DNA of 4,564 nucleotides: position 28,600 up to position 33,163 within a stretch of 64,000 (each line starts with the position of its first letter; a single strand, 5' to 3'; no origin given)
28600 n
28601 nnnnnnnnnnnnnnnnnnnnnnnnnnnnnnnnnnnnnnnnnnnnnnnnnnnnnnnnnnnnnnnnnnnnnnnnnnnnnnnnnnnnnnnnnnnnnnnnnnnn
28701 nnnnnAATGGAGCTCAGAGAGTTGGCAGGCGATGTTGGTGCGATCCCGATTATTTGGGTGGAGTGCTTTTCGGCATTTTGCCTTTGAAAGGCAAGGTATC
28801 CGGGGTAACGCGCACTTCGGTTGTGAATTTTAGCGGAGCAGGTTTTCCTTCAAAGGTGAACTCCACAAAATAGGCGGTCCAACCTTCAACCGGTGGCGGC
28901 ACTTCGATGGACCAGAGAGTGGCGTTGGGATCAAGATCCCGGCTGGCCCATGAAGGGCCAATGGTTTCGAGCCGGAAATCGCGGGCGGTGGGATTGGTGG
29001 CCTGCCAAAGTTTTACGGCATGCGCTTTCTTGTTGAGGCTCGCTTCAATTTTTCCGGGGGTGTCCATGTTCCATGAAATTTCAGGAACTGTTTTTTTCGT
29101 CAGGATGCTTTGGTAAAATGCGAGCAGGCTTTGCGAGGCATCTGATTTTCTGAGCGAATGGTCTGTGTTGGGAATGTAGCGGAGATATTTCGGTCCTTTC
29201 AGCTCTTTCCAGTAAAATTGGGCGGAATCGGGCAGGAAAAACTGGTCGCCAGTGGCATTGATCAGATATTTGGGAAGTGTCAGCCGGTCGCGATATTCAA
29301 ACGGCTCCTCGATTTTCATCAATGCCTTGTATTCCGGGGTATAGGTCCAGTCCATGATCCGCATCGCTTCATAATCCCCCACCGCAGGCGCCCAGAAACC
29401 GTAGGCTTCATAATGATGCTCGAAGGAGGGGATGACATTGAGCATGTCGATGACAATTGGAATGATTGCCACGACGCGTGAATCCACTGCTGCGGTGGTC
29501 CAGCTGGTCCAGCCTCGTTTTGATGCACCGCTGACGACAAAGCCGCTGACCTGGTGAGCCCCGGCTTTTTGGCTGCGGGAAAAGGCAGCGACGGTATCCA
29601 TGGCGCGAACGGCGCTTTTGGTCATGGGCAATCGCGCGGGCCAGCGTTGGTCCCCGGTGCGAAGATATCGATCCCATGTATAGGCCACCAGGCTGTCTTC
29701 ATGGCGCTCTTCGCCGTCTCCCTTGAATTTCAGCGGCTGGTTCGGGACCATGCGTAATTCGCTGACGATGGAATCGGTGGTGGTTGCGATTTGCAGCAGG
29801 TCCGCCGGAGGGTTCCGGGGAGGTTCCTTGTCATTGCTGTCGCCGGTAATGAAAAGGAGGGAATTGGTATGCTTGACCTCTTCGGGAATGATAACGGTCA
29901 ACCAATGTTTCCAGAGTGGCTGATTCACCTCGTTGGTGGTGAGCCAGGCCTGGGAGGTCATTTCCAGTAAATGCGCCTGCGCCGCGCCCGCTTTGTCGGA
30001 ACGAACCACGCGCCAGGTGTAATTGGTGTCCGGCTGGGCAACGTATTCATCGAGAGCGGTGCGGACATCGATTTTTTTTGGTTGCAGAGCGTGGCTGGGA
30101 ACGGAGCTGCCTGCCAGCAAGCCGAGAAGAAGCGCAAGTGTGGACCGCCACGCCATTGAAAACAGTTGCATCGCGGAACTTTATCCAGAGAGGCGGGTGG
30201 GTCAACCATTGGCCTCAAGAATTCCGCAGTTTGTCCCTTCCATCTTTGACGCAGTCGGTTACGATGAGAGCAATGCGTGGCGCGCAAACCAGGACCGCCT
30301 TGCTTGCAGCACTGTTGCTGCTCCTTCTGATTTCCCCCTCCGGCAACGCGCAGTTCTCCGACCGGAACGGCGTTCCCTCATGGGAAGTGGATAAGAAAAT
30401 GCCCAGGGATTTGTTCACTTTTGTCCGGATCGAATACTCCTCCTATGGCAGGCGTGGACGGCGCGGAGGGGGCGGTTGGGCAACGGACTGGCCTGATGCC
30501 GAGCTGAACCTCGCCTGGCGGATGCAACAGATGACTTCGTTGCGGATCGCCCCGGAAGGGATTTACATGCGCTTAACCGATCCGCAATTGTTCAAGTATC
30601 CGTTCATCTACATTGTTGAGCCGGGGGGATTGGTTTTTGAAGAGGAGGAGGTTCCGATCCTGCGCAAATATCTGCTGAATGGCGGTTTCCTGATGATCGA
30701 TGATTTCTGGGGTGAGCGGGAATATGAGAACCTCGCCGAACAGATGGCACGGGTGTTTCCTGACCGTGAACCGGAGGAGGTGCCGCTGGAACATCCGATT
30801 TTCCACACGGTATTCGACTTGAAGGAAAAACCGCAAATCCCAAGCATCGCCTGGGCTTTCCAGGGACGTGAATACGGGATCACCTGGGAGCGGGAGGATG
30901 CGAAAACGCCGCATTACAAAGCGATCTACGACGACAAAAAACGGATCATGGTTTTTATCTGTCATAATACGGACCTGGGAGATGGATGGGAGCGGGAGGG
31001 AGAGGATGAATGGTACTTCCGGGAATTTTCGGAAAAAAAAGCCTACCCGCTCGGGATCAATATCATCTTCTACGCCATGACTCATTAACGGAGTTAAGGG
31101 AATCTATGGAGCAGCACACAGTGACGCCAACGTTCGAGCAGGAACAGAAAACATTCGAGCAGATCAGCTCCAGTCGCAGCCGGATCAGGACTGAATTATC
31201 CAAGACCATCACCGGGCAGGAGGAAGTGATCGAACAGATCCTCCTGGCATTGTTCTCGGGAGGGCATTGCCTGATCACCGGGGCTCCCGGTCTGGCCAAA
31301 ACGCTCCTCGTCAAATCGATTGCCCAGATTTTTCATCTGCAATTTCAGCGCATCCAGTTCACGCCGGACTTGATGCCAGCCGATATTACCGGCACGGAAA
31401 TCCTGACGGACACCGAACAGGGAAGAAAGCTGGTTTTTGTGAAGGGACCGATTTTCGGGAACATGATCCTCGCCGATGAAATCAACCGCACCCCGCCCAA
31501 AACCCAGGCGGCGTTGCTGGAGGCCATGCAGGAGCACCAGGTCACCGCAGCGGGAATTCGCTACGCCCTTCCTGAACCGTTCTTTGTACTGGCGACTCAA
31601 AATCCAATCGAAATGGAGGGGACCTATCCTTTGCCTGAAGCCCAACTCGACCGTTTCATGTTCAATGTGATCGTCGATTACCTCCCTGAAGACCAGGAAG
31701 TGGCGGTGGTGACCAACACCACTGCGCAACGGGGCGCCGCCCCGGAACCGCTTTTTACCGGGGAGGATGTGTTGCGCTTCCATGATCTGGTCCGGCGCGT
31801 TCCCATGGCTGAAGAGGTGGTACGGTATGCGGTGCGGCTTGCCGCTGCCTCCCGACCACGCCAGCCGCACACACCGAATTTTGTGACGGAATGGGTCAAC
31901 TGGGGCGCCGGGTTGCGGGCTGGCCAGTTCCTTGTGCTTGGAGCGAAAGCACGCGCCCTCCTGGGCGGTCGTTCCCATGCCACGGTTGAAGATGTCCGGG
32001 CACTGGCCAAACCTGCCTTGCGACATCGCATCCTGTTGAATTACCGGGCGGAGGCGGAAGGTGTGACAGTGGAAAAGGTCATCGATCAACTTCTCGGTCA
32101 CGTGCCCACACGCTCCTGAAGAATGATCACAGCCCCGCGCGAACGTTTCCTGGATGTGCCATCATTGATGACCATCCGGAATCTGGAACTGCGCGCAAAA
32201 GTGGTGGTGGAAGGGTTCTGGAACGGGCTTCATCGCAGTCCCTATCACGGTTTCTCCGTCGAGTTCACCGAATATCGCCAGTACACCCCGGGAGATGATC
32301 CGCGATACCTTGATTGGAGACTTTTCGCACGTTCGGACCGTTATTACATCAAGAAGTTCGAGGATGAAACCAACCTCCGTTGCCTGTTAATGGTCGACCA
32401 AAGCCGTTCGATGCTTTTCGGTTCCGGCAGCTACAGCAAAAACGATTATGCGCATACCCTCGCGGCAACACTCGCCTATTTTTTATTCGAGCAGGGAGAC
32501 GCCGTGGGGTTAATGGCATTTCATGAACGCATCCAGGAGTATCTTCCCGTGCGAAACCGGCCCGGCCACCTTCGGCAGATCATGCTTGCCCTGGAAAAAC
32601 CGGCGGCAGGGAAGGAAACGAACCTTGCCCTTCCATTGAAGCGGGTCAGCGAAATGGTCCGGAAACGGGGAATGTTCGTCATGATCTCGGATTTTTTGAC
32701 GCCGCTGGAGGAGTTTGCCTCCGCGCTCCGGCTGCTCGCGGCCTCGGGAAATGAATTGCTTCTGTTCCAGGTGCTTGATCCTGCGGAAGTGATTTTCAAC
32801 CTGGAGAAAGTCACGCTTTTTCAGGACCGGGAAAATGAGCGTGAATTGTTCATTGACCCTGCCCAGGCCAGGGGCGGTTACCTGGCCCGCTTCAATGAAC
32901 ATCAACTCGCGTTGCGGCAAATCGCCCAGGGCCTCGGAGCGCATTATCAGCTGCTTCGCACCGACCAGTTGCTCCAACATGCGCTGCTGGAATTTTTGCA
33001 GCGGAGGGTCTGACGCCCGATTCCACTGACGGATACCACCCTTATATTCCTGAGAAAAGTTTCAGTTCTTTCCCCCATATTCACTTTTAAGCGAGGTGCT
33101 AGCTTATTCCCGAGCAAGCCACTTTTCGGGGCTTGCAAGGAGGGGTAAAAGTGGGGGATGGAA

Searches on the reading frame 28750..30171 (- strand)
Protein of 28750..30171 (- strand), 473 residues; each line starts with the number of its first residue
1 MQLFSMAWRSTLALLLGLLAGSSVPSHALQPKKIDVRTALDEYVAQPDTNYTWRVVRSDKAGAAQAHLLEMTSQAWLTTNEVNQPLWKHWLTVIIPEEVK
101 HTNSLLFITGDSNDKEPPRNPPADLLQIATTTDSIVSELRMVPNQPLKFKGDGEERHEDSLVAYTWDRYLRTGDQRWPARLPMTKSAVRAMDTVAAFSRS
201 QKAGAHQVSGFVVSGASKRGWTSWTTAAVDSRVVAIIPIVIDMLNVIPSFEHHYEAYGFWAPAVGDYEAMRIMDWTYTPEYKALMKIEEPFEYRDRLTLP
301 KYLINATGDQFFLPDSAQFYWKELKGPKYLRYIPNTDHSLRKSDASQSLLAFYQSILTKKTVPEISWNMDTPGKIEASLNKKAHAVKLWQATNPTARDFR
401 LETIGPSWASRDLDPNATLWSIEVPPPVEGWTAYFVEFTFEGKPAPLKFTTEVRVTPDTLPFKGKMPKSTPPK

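Call 16: search_protein_families(library=pfam, proteins=[window:28750-30171:-], max_evalue=0.001)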
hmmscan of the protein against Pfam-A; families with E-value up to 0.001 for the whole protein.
window:28750-30171:- (473 aa): 1 family
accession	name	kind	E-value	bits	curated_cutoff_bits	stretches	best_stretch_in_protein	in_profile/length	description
PF10142.15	PhoPQ_related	-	1.3e-126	422.7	20.3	1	40-400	1-367/367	PhoPQ-activated pathogenicity-related protein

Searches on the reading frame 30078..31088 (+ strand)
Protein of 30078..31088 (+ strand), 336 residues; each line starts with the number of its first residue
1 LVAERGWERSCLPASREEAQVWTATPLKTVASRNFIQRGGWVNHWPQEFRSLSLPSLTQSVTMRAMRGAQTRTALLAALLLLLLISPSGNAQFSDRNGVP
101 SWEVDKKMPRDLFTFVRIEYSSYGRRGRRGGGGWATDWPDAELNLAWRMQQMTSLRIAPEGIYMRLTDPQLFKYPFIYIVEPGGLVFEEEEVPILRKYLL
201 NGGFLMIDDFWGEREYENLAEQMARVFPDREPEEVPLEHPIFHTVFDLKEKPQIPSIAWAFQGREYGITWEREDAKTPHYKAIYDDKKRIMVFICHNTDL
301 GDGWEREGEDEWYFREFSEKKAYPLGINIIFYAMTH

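Call 16: search_protein_families(library=pfam, proteins=[window:30078-31088:+], max_evalue=0.001)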
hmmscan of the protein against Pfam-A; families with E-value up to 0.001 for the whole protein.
window:30078-31088:+ (336 aa): 1 family
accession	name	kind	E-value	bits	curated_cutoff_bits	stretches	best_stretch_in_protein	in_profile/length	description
PF13709.12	DUF4159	-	9.2e-54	182.5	25.9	1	115-334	2-202/202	Domain of unknown function (DUF4159)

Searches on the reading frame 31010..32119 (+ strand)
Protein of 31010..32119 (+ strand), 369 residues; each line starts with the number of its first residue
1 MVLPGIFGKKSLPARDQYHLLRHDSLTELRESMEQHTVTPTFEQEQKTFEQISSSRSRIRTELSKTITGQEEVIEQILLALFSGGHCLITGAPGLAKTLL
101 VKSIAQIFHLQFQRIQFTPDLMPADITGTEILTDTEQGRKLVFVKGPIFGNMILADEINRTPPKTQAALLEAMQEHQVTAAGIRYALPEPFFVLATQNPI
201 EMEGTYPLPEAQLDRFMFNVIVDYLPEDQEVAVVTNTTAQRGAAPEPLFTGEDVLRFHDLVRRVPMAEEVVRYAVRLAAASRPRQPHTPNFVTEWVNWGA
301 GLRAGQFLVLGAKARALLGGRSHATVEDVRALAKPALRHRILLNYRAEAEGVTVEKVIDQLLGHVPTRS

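Call 16: search_protein_families(library=pfam, proteins=[window:31010-32119:+], max_evalue=0.001)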
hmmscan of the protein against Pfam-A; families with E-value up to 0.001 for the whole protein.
window:31010-32119:+ (369 aa): 7 families
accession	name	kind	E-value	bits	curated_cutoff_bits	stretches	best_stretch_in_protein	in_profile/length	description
PF07726.17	AAA_3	-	1.7e-62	209.5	27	1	86-218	1-131/131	ATPase family associated with various cellular activities (AAA)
PF17863.7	AAA_lid_2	-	1.4e-14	54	22.7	1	296-360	9-73/74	AAA lid domain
PF07728.20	AAA_5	-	9.2e-12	45.6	22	1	86-216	1-139/139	AAA domain (dynein-related subfamily)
PF20030.5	bpMoxR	-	1.6e-11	44.1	27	1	60-235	7-179/205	MoxR domain in the MoxR-vWA-beta-propeller ternary systems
PF00493.29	MCM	-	7.9e-08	32.1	23.3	1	55-201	14-175/224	MCM P-loop domain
PF00004.35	AAA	-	0.0001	23.2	21.2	1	88-199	2-111/131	ATPase family associated with various cellular activities (AAA)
PF00158.32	Sigma54_activat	-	0.00019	21.6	20.2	0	71-188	9-132/168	Sigma-54 interaction domain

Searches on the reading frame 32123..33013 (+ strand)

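Call 16: search_protein_families(library=pfam, proteins=[window:32123-33013:+], max_evalue=0.001)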
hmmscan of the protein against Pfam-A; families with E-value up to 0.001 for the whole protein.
window:32123-33013:+ (296 aa): 2 families
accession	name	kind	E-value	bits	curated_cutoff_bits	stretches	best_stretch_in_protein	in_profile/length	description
PF01882.25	DUF58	-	1.1e-49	169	23.4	1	50-261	1-214/216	Protein of unknown function DUF58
PF13519.12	VWA_2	-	3.8e-10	40.8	27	1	88-190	2-105/107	von Willebrand factor type A domain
